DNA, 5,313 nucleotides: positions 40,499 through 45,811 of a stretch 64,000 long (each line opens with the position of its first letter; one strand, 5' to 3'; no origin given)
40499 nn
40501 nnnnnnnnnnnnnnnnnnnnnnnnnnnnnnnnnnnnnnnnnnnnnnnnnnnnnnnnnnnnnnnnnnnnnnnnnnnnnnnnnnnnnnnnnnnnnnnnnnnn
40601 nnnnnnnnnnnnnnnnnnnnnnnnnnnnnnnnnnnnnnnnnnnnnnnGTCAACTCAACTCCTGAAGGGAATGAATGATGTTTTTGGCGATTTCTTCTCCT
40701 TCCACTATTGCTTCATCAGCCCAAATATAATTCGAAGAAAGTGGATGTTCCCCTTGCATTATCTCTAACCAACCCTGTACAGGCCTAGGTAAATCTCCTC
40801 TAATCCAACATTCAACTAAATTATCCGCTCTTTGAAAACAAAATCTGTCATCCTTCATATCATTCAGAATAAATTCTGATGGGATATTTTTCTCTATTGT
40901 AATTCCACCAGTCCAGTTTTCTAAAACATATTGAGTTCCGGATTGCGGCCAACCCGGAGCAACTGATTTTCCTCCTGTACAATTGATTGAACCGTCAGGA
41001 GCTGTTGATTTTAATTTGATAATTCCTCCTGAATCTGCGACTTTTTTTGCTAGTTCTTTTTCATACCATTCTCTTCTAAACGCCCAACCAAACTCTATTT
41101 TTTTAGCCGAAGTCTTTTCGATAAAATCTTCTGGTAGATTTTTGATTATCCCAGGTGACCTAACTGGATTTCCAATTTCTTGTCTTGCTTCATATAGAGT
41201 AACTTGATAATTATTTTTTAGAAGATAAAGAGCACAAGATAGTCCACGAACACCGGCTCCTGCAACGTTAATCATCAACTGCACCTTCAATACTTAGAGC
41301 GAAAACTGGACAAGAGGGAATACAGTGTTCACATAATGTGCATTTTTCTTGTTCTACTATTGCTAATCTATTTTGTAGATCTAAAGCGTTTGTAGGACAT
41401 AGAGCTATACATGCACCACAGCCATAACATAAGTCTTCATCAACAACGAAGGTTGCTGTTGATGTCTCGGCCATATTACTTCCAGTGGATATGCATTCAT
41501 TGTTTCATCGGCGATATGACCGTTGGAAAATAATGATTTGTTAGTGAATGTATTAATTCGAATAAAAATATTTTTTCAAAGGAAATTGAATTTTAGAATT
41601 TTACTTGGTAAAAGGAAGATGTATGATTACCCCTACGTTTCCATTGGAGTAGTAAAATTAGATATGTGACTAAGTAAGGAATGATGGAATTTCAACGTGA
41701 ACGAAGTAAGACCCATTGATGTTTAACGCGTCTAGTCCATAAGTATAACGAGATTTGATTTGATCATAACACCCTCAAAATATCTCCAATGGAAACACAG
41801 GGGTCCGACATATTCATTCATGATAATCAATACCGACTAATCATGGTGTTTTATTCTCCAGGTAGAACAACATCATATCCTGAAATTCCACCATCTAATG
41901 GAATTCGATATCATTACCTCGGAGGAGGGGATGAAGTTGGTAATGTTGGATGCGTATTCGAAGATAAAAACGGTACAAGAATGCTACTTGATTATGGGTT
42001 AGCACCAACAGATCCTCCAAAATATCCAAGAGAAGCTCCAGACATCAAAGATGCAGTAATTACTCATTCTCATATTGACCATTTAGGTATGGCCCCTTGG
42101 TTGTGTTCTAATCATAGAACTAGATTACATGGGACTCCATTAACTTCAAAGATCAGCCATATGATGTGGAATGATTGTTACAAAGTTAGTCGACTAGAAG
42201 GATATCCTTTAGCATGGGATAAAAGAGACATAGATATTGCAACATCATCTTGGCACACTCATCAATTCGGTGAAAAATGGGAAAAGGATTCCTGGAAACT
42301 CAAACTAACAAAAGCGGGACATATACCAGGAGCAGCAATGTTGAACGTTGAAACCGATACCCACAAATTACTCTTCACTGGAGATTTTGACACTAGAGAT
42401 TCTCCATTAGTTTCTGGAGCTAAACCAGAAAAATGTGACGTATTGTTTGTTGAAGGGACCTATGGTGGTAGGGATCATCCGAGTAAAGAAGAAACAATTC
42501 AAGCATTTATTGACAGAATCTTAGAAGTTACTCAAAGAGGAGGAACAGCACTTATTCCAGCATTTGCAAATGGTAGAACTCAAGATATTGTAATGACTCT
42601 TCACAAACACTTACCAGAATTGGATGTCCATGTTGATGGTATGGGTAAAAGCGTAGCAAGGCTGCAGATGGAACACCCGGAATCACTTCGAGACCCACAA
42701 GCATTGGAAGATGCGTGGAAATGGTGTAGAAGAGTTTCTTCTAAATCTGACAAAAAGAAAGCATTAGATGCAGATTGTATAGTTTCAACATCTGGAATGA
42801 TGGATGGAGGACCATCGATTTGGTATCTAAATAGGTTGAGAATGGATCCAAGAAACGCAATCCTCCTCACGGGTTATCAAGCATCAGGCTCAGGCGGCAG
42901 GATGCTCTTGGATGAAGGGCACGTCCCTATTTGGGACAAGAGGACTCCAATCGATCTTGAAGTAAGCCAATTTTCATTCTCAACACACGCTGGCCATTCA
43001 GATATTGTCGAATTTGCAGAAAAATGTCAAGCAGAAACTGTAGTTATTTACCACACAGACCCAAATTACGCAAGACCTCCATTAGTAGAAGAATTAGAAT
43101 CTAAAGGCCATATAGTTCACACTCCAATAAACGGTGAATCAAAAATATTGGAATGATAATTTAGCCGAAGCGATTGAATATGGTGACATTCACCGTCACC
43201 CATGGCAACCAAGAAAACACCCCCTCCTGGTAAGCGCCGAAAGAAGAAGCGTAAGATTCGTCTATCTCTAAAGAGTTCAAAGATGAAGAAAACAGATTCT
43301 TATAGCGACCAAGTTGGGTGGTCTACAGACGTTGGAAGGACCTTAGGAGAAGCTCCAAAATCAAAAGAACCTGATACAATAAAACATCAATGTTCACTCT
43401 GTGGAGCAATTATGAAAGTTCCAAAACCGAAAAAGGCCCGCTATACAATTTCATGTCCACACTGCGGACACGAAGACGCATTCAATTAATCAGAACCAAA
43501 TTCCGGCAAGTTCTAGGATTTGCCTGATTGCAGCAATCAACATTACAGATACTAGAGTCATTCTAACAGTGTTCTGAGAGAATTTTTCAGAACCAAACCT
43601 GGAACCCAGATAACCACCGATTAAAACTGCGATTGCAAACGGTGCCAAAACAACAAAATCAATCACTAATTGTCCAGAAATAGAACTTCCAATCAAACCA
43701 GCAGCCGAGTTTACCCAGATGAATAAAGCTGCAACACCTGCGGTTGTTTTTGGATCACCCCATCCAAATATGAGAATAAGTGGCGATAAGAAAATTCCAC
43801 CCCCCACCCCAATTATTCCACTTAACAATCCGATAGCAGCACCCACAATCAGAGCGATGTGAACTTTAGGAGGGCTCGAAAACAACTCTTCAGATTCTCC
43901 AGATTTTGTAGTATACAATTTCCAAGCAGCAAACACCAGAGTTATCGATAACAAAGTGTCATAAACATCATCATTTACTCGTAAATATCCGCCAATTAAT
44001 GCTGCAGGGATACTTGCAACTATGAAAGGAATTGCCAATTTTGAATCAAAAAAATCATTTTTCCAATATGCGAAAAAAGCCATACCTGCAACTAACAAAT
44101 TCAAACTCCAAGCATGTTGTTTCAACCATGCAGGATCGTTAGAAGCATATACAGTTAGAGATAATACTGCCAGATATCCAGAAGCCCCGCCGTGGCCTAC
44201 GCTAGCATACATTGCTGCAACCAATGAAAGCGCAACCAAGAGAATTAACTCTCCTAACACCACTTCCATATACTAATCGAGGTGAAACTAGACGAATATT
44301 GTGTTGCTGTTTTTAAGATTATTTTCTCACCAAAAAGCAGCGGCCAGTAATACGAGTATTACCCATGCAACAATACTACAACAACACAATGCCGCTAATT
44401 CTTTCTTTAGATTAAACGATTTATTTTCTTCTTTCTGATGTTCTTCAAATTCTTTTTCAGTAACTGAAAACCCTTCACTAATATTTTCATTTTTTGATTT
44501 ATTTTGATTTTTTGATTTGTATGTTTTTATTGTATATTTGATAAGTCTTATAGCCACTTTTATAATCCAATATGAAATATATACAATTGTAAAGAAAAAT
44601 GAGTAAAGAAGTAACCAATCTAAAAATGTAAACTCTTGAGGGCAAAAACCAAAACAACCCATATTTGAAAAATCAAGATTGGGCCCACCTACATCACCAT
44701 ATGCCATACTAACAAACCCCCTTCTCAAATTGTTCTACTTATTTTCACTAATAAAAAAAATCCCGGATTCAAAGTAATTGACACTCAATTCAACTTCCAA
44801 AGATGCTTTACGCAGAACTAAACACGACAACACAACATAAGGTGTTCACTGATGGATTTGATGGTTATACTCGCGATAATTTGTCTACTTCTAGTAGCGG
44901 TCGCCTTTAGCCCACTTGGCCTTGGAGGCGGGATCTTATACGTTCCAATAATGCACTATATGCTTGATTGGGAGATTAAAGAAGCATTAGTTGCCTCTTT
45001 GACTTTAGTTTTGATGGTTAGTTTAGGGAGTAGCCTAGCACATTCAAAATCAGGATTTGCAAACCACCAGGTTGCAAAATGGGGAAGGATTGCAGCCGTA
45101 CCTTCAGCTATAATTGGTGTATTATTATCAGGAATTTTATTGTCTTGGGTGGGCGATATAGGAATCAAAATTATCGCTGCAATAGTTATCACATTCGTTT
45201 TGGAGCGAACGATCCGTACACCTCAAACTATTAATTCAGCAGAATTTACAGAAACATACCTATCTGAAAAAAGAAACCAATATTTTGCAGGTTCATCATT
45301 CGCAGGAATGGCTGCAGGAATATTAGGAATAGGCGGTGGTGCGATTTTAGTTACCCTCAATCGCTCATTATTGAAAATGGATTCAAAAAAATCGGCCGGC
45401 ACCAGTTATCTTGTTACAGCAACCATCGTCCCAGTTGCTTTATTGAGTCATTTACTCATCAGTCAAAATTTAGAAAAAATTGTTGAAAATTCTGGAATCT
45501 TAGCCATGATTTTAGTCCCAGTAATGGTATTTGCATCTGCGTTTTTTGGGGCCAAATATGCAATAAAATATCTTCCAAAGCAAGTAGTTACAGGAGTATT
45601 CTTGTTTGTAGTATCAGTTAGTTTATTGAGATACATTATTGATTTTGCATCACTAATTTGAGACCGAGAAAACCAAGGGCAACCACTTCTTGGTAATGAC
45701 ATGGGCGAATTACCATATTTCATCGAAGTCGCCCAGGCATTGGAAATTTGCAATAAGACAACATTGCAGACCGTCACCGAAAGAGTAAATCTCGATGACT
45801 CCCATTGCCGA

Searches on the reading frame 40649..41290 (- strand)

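Call 89: search_protein_families(library=ncbifam, proteins=[window:40649-41290:-], max_evalue=0.00001)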
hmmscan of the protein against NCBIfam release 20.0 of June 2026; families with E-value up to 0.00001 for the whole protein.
window:40649-41290:- (213 aa): 4 families
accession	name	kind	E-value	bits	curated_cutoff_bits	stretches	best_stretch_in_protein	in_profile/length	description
NF009454.0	PRK12814.1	equivalog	5.1e-06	25.1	916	1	7-72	196-261/657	putative NADPH-dependent glutamate synthase small subunit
NF045663.1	diclust_near_Sec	equivalog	5.2e-06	24.8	530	1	6-74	108-175/759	pyridine nucleotide-disulfide oxidoreductase/dicluster-binding protein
NF005560.0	PRK07233.1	equivalog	6.4e-06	25.2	252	1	6-40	2-36/435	hypothetical protein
TIGR03467.1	HpnE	equivalog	7.3e-06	25.5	283.05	1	8-45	2-39/430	hydroxysqualene dehydroxylase HpnE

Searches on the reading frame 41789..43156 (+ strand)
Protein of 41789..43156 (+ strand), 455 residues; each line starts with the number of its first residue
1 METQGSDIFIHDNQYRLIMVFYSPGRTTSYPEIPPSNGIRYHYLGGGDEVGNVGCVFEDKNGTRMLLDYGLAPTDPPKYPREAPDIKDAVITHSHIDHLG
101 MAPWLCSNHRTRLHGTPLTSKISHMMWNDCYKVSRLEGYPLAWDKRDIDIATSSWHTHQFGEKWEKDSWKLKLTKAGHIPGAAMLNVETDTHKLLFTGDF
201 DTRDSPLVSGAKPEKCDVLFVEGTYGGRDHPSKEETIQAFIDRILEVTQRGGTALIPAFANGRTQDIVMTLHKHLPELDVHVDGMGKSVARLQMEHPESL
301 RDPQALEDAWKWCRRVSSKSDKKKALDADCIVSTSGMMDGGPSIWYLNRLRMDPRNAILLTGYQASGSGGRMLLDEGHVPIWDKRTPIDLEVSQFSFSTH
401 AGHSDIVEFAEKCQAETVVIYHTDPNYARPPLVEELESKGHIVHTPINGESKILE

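Call 9: search_protein_families(library=pfam, proteins=[window:41789-43156:+], max_evalue=0.0001)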
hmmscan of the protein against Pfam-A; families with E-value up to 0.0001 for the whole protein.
window:41789-43156:+ (455 aa): 4 families
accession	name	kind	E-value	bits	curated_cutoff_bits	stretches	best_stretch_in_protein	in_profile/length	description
PF10996.14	Beta-Casp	-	5.6e-14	53.1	27.7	1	264-373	1-120/120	Beta-Casp domain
PF00753.33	Lactamase_B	-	1.7e-09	38.4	22.7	1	57-240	12-181/196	Metallo-beta-lactamase superfamily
PF12706.13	Lactamase_B_2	-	5.4e-07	29.9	27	1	73-239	17-178/200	Beta-lactamase superfamily domain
PF07521.17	RMMBL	-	2.6e-05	24.6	21.6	1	387-429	3-46/63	Zn-dependent metallo-hydrolase RNA specificity domain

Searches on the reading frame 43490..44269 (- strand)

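Call 10: search_protein_families(library=pfam, proteins=[window:43490-44269:-], max_evalue=0.0001)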
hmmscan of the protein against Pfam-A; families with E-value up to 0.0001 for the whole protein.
window:43490-44269:- (259 aa): 1 family
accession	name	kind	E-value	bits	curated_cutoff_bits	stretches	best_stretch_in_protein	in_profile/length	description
PF01925.25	TauE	-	4.7e-28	98.9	32.6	1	11-249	2-236/237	Sulfite exporter TauE/SafE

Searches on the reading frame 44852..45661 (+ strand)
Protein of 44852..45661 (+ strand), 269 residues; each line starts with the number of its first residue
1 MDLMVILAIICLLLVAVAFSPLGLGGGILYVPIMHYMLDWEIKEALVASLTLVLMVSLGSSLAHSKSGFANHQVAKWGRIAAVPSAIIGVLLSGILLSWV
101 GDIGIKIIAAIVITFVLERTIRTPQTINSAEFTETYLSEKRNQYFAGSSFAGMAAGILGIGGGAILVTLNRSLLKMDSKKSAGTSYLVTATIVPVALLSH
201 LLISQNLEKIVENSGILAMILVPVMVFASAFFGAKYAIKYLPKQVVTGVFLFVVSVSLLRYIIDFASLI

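Call 10: search_protein_families(library=pfam, proteins=[window:44852-45661:+], max_evalue=0.0001)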
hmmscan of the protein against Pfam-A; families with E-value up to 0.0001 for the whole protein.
window:44852-45661:+ (269 aa): 1 family
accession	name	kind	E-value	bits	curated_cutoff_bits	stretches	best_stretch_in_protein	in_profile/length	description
PF01925.25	TauE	-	1.2e-25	91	32.6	1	9-260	2-236/237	Sulfite exporter TauE/SafE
